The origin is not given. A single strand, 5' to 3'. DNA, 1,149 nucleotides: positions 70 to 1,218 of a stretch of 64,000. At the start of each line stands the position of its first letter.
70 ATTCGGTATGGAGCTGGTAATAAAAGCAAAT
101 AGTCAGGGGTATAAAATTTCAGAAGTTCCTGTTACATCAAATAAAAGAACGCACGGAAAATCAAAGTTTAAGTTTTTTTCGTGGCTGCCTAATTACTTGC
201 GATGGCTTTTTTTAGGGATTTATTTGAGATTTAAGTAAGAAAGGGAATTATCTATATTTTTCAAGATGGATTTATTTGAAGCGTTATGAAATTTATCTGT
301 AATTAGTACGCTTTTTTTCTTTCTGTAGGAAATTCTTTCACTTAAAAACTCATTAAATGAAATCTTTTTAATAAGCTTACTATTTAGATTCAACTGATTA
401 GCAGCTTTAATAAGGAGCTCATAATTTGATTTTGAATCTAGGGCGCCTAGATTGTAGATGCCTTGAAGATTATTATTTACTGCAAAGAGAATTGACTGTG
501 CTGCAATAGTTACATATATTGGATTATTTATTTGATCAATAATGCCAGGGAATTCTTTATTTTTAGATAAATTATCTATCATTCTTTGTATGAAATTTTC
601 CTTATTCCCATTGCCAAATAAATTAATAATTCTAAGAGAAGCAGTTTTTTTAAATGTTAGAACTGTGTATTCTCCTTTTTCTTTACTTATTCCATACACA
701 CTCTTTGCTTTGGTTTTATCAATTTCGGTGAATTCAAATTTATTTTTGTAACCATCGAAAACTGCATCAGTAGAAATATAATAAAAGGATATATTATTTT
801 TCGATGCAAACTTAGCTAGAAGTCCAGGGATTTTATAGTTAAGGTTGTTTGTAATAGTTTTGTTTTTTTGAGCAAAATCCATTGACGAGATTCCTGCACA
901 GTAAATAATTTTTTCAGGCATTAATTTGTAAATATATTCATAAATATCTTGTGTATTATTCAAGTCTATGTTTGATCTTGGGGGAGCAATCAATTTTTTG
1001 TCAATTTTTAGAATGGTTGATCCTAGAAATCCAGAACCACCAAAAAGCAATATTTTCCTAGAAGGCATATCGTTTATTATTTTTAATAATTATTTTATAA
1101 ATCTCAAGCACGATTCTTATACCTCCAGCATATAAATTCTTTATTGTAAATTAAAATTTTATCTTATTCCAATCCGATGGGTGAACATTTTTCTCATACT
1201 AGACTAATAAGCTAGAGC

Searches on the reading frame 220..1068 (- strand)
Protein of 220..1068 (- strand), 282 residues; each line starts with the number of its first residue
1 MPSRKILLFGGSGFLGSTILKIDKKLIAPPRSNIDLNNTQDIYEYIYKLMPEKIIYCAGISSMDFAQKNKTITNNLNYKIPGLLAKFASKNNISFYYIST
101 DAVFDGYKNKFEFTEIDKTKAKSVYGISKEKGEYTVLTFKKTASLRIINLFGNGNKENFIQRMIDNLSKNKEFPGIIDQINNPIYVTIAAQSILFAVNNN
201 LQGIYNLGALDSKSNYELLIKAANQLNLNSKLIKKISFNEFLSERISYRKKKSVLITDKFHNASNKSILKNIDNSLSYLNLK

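Call 5: search_protein_families(library=ncbifam, proteins=[window:220-1068:-], max_evalue=0.01)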
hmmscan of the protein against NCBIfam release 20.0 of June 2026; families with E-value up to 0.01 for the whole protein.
window:220-1068:- (282 aa): 7 families
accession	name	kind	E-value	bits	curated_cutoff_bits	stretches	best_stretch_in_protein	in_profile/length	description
TIGR01214.1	rmlD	equivalog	1.5e-35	122.7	224.05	1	5-265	1-268/285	dTDP-4-dehydrorhamnose reductase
NF007440.0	PRK09987.1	equivalog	1.3e-11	44.3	308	1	35-261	39-272/299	dTDP-4-dehydrorhamnose reductase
TIGR01181.1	dTDP_gluc_dehyt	equivalog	1.2e-10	41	365.1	1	35-234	58-269/321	dTDP-glucose 4,6-dehydratase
TIGR02197.1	heptose_epim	equivalog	5.5e-07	29.1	274.6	1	49-242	65-275/316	ADP-glyceromanno-heptose 6-epimerase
NF008360.0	PRK11150.1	equivalog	3.2e-06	26.6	452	1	61-252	78-279/310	ADP-glyceromanno-heptose 6-epimerase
NF007582.0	PRK10217.1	equivalog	6.6e-06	25.4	698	1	89-220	123-264/355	dTDP-glucose 4,6-dehydratase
NF007490.0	PRK10084.1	subfamily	0.00012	21.2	649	1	89-226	122-277/361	dTDP-glucose 4,6-dehydratase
